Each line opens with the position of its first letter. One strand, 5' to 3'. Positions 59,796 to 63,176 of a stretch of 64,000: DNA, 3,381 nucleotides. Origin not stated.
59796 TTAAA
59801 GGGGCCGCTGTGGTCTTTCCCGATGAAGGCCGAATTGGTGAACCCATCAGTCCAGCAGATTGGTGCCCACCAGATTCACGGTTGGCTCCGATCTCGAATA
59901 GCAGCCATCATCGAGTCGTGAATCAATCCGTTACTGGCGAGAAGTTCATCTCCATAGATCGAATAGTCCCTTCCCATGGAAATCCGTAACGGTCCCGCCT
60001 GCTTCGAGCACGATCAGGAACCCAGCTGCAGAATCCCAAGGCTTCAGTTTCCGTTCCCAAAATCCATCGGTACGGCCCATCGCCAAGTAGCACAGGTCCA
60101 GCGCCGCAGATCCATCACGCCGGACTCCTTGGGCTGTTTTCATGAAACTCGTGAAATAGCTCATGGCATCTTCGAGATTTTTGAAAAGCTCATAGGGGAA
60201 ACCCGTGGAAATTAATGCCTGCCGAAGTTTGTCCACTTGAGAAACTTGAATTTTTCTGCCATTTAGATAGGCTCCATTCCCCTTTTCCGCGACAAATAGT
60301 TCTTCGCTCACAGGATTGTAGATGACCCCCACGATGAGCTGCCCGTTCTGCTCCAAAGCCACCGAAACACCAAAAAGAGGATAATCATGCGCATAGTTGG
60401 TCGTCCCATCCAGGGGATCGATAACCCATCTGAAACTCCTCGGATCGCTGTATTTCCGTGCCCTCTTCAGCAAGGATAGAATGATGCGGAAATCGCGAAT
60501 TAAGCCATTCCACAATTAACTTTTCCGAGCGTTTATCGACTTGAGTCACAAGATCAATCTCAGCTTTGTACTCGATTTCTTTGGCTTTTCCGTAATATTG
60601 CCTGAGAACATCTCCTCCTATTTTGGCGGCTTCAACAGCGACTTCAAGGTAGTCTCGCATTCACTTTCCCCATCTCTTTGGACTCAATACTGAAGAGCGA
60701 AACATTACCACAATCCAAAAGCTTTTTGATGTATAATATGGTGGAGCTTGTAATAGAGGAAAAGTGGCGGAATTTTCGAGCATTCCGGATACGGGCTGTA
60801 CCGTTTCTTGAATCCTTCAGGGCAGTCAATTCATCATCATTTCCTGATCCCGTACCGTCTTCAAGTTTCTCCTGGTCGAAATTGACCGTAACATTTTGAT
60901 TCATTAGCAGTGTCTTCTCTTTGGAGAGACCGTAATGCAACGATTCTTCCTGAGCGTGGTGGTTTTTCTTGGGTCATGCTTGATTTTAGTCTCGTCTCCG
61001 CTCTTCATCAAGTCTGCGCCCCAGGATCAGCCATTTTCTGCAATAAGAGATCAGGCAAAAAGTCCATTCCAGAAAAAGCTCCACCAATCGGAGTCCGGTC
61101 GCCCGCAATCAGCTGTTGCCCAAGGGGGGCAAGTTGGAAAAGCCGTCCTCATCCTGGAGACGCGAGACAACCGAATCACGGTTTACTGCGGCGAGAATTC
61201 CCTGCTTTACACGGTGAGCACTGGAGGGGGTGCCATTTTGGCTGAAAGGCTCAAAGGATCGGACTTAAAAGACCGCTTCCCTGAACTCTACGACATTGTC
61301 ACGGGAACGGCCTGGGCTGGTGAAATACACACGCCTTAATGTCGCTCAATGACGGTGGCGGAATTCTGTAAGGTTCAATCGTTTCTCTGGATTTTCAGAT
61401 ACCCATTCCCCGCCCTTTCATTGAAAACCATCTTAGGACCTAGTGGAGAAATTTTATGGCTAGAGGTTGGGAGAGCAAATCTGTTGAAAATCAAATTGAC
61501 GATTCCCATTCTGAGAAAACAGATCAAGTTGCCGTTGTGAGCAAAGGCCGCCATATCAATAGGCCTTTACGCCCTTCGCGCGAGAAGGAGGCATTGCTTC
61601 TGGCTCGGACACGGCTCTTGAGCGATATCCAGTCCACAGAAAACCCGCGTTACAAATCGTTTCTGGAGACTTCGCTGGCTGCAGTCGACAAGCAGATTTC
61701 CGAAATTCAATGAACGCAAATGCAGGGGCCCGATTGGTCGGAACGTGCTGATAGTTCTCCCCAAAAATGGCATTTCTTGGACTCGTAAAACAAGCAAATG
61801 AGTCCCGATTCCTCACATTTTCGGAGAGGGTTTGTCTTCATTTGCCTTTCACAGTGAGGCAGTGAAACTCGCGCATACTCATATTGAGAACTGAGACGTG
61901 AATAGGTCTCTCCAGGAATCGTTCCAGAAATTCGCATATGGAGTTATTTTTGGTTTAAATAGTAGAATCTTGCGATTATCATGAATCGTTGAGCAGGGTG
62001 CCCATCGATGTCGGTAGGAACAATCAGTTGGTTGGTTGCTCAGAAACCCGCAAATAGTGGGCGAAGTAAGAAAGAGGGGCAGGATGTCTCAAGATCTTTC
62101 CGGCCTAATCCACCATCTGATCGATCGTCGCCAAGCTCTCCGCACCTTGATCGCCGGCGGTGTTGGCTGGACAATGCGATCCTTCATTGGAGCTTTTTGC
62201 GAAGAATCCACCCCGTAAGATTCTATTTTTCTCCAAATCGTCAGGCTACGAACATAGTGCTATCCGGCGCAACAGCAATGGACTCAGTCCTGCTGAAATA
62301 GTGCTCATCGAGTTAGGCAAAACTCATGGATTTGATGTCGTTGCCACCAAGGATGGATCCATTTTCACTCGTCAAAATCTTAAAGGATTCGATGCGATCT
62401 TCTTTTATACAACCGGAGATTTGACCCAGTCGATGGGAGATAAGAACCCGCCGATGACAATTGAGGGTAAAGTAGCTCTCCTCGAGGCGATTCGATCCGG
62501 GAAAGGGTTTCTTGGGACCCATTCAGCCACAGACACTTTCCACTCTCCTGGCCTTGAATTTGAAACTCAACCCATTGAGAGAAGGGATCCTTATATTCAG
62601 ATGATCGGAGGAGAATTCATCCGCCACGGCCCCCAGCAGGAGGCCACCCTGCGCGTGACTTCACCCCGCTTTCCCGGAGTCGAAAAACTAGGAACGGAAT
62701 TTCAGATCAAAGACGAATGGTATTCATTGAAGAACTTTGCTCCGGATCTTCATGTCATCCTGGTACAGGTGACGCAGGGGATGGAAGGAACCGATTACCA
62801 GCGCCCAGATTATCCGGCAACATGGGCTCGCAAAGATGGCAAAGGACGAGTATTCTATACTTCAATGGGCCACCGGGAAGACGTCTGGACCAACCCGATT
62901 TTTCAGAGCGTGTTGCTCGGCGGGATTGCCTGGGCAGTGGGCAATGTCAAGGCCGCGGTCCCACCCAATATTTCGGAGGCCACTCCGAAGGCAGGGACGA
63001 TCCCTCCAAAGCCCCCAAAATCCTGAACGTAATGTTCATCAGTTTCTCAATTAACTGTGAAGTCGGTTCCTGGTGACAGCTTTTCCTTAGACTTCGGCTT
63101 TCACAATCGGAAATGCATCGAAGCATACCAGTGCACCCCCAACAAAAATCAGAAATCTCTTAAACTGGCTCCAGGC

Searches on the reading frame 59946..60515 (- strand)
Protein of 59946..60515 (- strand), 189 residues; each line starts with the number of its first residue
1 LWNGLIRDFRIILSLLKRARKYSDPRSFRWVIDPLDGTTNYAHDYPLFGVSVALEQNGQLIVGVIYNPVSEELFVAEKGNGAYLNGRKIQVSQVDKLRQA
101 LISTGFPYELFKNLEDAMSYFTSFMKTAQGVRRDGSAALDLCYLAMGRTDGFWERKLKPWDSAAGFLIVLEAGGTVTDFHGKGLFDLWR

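Call 59: search_protein_families(library=pfam, proteins=[window:59946-60515:-], max_evalue=0.0001)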
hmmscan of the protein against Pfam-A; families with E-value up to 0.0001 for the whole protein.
window:59946-60515:- (189 aa): 1 family
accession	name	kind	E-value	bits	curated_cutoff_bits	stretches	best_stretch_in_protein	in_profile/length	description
PF00459.30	Inositol_P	-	2.6e-52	178.4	27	1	22-184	78-243/271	Inositol monophosphatase family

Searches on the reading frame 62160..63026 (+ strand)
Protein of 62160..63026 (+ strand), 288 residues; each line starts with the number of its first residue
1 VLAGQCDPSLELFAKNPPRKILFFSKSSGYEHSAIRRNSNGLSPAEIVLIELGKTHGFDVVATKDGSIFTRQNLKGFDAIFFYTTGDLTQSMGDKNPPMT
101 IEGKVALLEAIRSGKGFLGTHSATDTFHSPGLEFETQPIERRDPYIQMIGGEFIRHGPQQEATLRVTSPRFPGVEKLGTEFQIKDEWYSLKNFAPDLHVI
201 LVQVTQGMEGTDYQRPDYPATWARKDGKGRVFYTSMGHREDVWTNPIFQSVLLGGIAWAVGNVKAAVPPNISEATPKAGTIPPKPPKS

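Call 59: search_protein_families(library=pfam, proteins=[window:62160-63026:+], max_evalue=0.0001)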
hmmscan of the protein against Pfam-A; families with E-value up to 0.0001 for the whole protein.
window:62160-63026:+ (288 aa): 1 family
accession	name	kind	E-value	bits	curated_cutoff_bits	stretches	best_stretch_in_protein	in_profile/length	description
PF06283.17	ThuA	-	1.5e-42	146.6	33.4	1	20-259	1-209/209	Trehalose utilisation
